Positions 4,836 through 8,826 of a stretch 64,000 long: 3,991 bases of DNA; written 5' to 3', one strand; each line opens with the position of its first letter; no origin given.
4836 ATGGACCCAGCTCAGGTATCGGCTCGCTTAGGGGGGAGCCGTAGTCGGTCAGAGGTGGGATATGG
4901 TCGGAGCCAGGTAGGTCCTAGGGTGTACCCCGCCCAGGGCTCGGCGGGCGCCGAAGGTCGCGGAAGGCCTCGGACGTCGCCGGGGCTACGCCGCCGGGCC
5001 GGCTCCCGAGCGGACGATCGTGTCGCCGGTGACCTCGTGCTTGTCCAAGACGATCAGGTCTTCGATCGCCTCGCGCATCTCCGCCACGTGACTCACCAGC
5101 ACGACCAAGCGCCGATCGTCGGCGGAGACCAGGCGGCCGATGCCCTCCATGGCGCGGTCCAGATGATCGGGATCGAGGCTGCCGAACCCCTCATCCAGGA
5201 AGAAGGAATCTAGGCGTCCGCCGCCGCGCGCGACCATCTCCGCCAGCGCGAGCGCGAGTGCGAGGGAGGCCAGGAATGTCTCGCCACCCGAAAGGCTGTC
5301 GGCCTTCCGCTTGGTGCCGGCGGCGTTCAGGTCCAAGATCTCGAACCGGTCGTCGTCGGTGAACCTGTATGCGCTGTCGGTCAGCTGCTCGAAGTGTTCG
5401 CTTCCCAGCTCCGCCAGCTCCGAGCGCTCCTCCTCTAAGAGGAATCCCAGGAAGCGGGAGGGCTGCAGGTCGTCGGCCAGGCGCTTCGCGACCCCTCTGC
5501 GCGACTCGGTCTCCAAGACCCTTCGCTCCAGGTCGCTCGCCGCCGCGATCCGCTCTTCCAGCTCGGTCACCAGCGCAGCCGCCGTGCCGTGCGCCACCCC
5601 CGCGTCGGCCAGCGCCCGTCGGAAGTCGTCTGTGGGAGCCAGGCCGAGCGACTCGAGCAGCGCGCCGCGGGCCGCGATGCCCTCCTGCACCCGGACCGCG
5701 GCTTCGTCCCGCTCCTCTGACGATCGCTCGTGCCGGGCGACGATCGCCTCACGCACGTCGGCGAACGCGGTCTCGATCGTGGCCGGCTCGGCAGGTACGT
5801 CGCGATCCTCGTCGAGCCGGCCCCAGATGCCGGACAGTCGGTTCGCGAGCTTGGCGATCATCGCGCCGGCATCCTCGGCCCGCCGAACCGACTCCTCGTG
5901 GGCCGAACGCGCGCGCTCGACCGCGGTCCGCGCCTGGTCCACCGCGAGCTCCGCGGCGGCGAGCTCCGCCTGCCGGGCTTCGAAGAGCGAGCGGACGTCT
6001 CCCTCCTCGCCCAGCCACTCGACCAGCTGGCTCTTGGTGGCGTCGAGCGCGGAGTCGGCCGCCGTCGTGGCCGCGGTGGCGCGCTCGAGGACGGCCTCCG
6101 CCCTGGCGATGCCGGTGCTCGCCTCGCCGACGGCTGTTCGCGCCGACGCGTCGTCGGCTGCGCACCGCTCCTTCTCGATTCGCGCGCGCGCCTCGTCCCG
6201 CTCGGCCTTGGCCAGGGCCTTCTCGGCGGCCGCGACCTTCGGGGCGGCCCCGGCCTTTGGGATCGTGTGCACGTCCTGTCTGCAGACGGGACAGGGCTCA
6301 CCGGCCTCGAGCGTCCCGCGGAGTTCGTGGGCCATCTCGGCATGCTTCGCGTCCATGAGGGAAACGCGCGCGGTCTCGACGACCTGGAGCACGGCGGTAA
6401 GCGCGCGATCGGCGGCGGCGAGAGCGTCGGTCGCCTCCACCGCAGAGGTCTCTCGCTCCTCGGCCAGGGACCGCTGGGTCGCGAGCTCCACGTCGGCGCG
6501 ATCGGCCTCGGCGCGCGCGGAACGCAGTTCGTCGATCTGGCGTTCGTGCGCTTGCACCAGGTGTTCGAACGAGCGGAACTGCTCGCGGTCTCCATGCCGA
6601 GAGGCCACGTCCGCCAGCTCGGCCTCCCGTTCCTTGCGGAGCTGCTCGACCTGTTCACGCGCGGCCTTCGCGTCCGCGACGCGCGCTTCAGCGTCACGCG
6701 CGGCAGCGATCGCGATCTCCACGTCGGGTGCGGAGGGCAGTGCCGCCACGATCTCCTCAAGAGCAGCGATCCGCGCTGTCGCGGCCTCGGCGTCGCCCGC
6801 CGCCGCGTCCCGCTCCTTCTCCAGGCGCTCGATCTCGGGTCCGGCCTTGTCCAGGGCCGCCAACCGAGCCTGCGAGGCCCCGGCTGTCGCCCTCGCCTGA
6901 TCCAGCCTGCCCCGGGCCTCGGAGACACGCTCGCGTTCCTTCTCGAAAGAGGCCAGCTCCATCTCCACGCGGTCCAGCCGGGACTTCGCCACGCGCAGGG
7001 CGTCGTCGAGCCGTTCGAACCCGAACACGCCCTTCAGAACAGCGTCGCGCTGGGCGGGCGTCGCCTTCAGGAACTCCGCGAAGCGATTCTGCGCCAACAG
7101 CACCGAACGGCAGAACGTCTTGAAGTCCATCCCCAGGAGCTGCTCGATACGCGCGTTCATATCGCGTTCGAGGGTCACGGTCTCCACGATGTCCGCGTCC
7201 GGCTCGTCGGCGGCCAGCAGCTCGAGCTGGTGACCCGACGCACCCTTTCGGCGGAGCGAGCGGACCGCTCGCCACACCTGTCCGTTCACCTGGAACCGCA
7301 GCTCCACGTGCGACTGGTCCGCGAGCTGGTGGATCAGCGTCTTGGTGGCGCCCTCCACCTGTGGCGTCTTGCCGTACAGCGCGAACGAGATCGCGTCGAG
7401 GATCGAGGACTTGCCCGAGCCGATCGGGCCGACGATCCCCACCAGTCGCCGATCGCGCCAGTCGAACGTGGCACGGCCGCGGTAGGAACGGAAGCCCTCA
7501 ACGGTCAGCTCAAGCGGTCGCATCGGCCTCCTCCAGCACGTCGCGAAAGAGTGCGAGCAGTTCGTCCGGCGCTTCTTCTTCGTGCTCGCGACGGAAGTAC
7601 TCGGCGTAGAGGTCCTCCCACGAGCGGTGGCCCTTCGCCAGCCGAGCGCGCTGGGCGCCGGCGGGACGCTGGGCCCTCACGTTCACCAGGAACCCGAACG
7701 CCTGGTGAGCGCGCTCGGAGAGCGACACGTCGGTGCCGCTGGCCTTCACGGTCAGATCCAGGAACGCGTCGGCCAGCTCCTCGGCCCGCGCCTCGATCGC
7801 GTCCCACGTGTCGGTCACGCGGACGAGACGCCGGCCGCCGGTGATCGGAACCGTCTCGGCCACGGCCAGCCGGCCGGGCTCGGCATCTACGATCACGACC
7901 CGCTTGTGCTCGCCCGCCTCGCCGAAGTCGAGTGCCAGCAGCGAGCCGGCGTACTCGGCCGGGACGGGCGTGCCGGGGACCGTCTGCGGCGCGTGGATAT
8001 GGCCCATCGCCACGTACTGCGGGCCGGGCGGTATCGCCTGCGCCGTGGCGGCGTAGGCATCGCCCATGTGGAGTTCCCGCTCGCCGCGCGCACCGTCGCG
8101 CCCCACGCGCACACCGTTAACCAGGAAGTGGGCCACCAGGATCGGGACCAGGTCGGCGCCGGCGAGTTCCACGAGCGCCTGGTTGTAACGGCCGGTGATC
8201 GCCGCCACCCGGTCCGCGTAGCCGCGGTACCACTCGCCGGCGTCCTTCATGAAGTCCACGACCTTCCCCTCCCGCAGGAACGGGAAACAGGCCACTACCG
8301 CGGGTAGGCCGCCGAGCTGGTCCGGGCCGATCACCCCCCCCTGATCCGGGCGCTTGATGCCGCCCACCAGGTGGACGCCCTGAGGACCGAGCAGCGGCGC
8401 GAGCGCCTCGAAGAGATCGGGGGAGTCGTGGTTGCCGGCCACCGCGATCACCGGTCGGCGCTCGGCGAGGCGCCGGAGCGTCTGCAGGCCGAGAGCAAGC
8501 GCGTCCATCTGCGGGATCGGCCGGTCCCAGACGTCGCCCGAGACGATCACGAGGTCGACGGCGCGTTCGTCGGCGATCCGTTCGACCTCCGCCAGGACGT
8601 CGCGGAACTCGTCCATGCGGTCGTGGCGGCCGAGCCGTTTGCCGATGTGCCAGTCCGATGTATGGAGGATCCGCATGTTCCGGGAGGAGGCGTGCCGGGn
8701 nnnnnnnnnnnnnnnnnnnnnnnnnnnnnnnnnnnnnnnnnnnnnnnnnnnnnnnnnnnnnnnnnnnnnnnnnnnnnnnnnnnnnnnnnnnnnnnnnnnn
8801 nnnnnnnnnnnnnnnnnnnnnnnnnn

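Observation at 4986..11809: Archaeal-style herA-mre11-rad50 operon arrangement in a bacterium, with a NurA-like candidate displaced upstream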

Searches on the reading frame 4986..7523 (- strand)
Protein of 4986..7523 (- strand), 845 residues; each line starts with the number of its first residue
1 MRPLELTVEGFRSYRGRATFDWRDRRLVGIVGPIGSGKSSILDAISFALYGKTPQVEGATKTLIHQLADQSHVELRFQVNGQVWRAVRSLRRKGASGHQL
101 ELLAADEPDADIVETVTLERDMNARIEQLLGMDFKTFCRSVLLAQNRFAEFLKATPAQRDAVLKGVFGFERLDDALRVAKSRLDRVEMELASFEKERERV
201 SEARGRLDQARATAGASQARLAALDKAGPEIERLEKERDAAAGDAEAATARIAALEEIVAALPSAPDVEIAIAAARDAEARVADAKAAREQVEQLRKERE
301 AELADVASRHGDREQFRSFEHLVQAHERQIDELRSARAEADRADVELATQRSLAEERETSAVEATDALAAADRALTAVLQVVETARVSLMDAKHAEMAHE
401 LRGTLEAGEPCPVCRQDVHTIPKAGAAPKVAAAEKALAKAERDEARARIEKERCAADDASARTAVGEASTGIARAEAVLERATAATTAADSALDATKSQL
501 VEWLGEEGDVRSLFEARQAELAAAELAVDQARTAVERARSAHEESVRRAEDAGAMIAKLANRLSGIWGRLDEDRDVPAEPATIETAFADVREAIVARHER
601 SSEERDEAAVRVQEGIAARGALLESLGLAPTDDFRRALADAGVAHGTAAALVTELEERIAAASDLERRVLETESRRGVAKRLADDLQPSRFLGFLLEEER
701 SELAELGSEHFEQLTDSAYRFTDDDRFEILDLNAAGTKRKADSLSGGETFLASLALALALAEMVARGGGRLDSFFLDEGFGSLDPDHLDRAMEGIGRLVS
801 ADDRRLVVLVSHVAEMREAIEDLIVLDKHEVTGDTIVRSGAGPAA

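Call 3: search_protein_families(library=pfam, proteins=[window:4986-7523:-], max_evalue=0.01)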
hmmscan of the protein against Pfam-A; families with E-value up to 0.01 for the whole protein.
window:4986-7523:- (845 aa): 5 families
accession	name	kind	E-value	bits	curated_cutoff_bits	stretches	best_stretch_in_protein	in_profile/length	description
PF13476.12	AAA_23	-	5.3e-19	70.1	27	1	5-203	1-176/201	AAA domain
PF02463.25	SMC_N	-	1.6e-15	57.6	40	1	5-824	4-209/220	RecF/RecN/SMC N terminal domain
PF13558.12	SbcC_Walker_B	-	4e-10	40.3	27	1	737-793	26-86/90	SbcC/RAD50-like, Walker B motif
PF13555.12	AAA_29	-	2.8e-06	27.4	27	1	14-53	12-50/61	P-loop containing region of AAA domain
PF00005.33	ABC_tran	-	5e-05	24.4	25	0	19-59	5-45/137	ABC transporter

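Call 5: search_protein_families(library=ncbifam, proteins=[window:4986-7523:-], max_evalue=1)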
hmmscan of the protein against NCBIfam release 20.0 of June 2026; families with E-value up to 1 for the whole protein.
window:4986-7523:- (845 aa): 42 families (the best 25 are shown)
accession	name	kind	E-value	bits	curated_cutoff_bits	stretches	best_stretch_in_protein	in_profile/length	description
TIGR00618.1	sbcc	subfamily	4e-62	210.5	478.5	2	1-335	1-360/1043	exonuclease subunit SbcC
NF041752.4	sbcc_Bac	equivalog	1.8e-44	152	1420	3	646-833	932-1120/1130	exonuclease subunit SbcC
NF041751.2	sbcc_Staph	equivalog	1.2e-39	136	920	3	737-821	906-990/1007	exonuclease subunit SbcC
NF007600.2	PRK10246.1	equivalog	2e-28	98.9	750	2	723-824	929-1027/1047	exonuclease subunit SbcC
NF002572.0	PRK02224.1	equivalog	8.3e-25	87.2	1087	1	1-692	1-649/888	DNA double-strand break repair ATPase Rad50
NF041035.1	Rad50_Halo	equivalog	3e-24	85.5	1000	2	6-165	6-157/883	DNA double-strand break repair ATPase Rad50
NF053563.1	Rkd4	equivalog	4.5e-21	74.7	860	1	5-357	5-351/747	arcadin-4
NF002244.0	PRK01156.1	equivalog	1.2e-20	73.3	847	2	30-286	28-276/895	DNA double-strand break repair ATPase Rad50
NF041034.1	Rad50_Sulf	equivalog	2.8e-20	71.8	1000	2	30-358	28-331/872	DNA double-strand break repair ATPase Rad50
NF003034.1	PRK03918.1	equivalog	6.5e-20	70.7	700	3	5-176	5-164/878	DNA double-strand break repair ATPase Rad50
TIGR02168.1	SMC_prok_B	equivalog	4.7e-15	54.4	567.35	3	5-49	4-47/1181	chromosome segregation protein SMC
NF045487.1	ASRP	equivalog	5.1e-12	45.2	300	2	35-295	24-264/593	archaea-specific SMC-related protein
TIGR00611.2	recf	equivalog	9.2e-11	41.5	172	2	5-94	3-89/339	DNA replication/repair protein RecF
NF010068.0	PRK13548.1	equivalog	9.1e-09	34.8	261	2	701-812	97-201/261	heme ABC transporter ATP-binding protein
TIGR02169.1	SMC_prok_A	equivalog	2.1e-08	32.3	729.4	1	5-93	4-103/1165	chromosome segregation protein SMC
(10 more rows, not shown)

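Call 44: search_protein_families(library=padloc, proteins=[window:4989-7523:-], max_evalue=0.01)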
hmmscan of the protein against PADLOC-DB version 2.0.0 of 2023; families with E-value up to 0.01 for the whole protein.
window:4989-7523:- (845 aa): 41 families (the best 25 are shown)
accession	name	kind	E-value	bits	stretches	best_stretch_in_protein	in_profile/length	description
PDLC04135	mad3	-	1.1e-27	95.6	1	5-833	4-344/374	mads_3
PDLC03859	LmuB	-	1.4e-23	82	1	19-782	18-551/611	-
PDLC02747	PbeC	-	1.7e-12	45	1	5-95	5-105/632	PbeC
PDLC03865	LmuB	-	1.4e-11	41.3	1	6-352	6-359/1007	-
PDLC02730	PbeC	-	2.3e-09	34.5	1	1-191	1-208/651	PbeC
PDLC04140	mad8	-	8.6e-09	33.3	1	19-191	21-101/314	mads_8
PDLC02728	PbeC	-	4.5e-08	30.1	0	739-801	561-624/671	PbeC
PDLC02756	PbeC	-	5.8e-07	26.9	1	5-57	5-63/643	PbeC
PDLC02668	DndD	-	6.5e-07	26.7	1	5-77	5-93/659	DndD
PDLC02740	PbeC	-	7.1e-07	26.4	1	5-58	5-61/648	PbeC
PDLC03861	LmuB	-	8.2e-07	25.3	1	6-309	213-533/1213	-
PDLC03862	LmuB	-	8.4e-07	25.7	0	25-90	27-86/643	-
PDLC03863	LmuB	-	3e-06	24.2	1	26-133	25-128/610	-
PDLC02723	PbeC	-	4.5e-06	23.5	1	4-59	4-62/618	PbeC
PDLC02335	AbiLi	-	1.2e-05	22.6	1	4-48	51-99/326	AbiLi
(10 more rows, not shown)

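Call 54: search_solved_structures(query=window:4989-7523:-, max_evalue=0.001)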
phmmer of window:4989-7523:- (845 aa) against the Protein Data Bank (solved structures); distinct sequences matched with E-value up to 0.001: 26.
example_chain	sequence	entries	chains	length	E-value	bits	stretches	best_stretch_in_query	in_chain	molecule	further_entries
6s6v_C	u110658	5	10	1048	1.1e-27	100.5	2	726-826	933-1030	Nuclease SbcCD subunit C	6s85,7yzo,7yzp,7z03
3qf7_A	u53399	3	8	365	5.9e-25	91.5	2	1-192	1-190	Rad50 | Probable DNA double-strand break repair Rad50 ATPase,Probable DNA double-strand break repa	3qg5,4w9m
3tho_A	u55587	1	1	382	1.2e-22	83.8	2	1-192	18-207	Probable DNA double-strand break repair Rad50 ATPase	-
5f3w_B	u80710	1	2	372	4.7e-19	72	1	8-197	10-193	DNA double-strand break repair Rad50 ATPase,DNA double-strand break repair Rad50 ATPase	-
3aux_A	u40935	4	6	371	5e-19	71.8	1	8-196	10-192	DNA double-strand break repair rad50 ATPase | DNA double-strand break repair Rad50 ATPase,DNA double-strand break repair Rad50 ATPase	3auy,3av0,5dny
3qku_A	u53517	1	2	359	8.1e-11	44.7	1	5-177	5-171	DNA double-strand break repair rad50 ATPase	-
3qkt_A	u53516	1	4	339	9.1e-11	44.5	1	5-177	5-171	DNA double-strand break repair rad50 ATPase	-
4nci_A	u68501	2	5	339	9.6e-11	44.5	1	5-177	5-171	DNA double-strand break repair Rad50 ATPase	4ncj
4nck_A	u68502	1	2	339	1.3e-10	44.1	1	5-177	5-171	DNA double-strand break repair Rad50 ATPase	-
4nch_A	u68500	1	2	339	5e-10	42.1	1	5-177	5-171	DNA double-strand break repair Rad50 ATPase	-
8roc_A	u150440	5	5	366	2.3e-07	33.3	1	7-65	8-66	Structural maintenance of chromosomes protein 1A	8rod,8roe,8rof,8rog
1e69_A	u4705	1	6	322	3.5e-07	32.7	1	2-100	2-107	CHROMOSOME SEGREGATION SMC PROTEIN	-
8ro6_A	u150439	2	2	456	5.9e-07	31.9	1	7-187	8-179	Structural maintenance of chromosomes protein 1A (SMC1A)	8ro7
8p0a_A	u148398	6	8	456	1.2e-06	30.9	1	7-187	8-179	Structural maintenance of chromosomes protein 1A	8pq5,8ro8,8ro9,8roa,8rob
6zz6_A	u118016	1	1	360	3.3e-06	29.5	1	6-101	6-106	Structural maintenance of chromosomes protein 1,Structural maintenance of chromosomes prot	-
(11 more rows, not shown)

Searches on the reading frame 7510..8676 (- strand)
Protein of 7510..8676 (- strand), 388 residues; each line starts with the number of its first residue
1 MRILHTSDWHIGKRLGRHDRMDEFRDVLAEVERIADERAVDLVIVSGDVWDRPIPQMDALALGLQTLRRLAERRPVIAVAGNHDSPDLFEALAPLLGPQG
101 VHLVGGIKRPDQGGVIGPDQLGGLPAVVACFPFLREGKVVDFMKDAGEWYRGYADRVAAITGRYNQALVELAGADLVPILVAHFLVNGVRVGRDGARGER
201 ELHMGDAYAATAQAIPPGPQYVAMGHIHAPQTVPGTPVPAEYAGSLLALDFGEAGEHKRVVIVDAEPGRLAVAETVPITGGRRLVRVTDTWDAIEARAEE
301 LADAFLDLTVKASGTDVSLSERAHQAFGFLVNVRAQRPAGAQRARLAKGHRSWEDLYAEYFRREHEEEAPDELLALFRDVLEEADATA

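Call 3: search_protein_families(library=pfam, proteins=[window:7510-8676:-], max_evalue=0.01)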
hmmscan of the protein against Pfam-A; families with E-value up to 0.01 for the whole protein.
window:7510-8676:- (388 aa): 3 families
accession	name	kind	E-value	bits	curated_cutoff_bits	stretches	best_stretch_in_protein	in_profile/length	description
PF00149.33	Metallophos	-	1.2e-14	55.6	21.5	1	1-230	1-191/191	Calcineurin-like phosphoesterase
PF12850.12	Metallophos_2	-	2.5e-09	37.7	27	1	1-255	1-136/154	Calcineurin-like phosphoesterase superfamily domain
PF18844.6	baeRF_family2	-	0.003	18.1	26.9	1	25-53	61-89/149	Bacterial archaeo-eukaryotic release factor family 2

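Call 5: search_protein_families(library=ncbifam, proteins=[window:7510-8676:-], max_evalue=1)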
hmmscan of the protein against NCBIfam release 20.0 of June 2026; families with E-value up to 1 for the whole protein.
window:7510-8676:- (388 aa): 13 families
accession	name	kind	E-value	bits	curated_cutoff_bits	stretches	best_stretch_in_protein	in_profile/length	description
NF041754.1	sbcd_Bac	equivalog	1e-47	163.3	750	1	1-378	1-379/390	exonuclease subunit SbcD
TIGR00619.1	sbcd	subfamily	1.8e-40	139.4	77.65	1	1-258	1-251/252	exonuclease subunit SbcD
NF008206.2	PRK10966.1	equivalog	1.8e-34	119.5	450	1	1-305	1-306/380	exonuclease subunit SbcD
NF041753.2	sbcd_Staph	equivalog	4.9e-19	68.4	480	1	1-292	1-274/375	exonuclease subunit SbcD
NF041031.1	Mre11_Sulfo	equivalog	1.7e-13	50.6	500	1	2-91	1-92/374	DNA double-strand break repair protein Mre11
NF041029.1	Mre11_Pyroc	equivalog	3.1e-10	39.5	600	2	1-85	1-87/438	DNA double-strand break repair protein Mre11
NF041030.1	Mre11_Halo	equivalog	2e-09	37.1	550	1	2-85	3-88/361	DNA double-strand break repair protein Mre11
TIGR04123.1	P_estr_lig_assc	hypoth_equivalog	2.6e-06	27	150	1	2-91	22-117/207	ligase-associated DNA damage response endonuclease PdeM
TIGR00583.1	mre11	equivalog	2.3e-05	23.5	434.6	1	1-70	4-73/405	DNA repair protein (mre11)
NF008460.0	PRK11340.1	equivalog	0.002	17.6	188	1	26-86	67-125/271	phosphodiesterase YaeI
TIGR00040.1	yfcE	subfamily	0.0087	16.1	56.25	1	30-86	19-64/158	YfcE family phosphodiesterase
NF053862.1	DS9_1_antiphage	equivalog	0.13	11.1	420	1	2-84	195-288/486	anti-phage phosphoesterase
NF003118.0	PRK04036.1-3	equivalog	0.3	10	445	1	3-51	228-274/481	DNA-directed DNA polymerase II small subunit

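Call 44: search_protein_families(library=padloc, proteins=[window:7513-8676:-], max_evalue=0.01)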
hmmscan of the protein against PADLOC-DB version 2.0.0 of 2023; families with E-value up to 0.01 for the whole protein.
window:7513-8676:- (388 aa): 1 family
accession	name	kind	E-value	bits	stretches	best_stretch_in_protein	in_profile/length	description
PDLC00736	Effector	-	0.0022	15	1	2-84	4-85/561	Endonuclease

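Call 53: search_solved_structures(query=window:7513-8676:-, max_evalue=0.001)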
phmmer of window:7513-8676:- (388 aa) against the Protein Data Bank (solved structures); distinct sequences matched with E-value up to 0.001: 18.
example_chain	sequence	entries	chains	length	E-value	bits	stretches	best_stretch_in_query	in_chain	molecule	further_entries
4lty_C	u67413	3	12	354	1.2e-24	90.6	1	1-300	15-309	Exonuclease subunit SbcD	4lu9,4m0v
6s6v_A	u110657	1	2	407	1.4e-24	90.3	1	1-303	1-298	Nuclease SbcCD subunit D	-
7yzo_A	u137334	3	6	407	1.8e-23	86.7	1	1-303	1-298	Nuclease SbcCD subunit D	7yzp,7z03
6s85_A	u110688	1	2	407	2.5e-23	86.2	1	1-303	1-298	Nuclease SbcCD subunit D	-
4o24_A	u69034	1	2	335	5.1e-19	72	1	1-269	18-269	Exonuclease, putative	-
2q8u_A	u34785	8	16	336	5.1e-19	72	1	1-269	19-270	Exonuclease, putative | Nuclease SbcCD subunit D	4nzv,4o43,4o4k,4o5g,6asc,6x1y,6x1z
3thn_A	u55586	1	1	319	2.3e-18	69.9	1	1-269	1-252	Exonuclease, putative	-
3qg5_C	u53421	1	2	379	3.7e-18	69.2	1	1-269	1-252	Mre11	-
7dog_A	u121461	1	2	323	6.4e-18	68.4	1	2-259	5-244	Nuclease SbcCD subunit D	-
3tho_B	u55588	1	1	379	3.7e-17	65.9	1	1-269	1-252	Exonuclease, putative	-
1ii7_A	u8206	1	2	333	1.3e-10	44.4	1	1-253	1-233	Mre11 nuclease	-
3dsc_A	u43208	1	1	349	1.5e-10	44.1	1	1-253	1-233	DNA double-strand break repair protein mre11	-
4hd0_A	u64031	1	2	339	3.6e-10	42.9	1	1-253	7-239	DNA double-strand break repair protein Mre11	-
3dsd_A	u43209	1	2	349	2.7e-09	40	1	1-253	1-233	DNA double-strand break repair protein mre11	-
1s8e_A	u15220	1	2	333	6.7e-08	35.4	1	1-253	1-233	exonuclease putative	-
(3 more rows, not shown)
